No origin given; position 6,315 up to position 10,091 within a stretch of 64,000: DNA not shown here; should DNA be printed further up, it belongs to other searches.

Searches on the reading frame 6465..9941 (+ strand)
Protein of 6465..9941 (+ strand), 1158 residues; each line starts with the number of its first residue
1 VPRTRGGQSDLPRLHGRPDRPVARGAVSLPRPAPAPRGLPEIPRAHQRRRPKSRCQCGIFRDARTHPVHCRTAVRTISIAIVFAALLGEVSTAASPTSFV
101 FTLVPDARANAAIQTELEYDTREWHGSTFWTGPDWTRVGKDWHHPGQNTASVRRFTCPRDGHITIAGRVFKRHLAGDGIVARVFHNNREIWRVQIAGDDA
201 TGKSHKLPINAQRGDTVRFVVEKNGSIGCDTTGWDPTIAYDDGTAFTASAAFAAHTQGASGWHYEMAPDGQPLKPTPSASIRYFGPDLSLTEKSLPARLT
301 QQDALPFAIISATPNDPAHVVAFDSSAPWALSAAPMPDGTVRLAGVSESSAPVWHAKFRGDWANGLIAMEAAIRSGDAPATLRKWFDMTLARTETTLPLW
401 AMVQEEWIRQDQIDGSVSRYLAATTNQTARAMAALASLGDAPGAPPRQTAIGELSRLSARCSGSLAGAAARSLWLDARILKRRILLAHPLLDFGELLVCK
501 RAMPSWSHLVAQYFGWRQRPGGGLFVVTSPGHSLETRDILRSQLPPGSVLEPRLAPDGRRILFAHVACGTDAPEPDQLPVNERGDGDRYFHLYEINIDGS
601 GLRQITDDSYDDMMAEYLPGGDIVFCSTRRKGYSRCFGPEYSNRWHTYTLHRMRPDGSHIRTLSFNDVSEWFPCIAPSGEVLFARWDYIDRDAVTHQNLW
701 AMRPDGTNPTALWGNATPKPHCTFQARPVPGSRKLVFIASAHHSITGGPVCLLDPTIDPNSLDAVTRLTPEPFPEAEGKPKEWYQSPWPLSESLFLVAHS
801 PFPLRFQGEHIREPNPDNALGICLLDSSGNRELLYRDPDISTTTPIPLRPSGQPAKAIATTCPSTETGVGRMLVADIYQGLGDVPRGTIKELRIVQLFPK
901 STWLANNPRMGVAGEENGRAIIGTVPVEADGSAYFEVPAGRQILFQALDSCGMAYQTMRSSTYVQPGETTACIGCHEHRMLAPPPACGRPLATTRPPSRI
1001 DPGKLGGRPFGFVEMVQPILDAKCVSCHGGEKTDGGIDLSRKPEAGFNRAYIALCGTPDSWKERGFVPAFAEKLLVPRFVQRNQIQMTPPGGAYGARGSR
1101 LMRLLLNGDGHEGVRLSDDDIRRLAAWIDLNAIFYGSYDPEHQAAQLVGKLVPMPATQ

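Call 10: search_protein_families(library=pfam, proteins=[window:6465-9941:+], max_evalue=0.01)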
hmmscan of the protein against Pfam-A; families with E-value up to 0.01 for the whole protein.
window:6465-9941:+ (1158 aa): 2 families
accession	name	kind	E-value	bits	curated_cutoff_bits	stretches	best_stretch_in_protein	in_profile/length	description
PF18582.6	HZS_alpha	-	2e-23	83.2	26.6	1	887-977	1-98/98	Hydrazine synthase alpha subunit middle domain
PF13442.11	Cytochrome_CBB3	-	0.0059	17.4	27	0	1019-1040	9-28/68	Cytochrome C oxidase, cbb3-type, subunit III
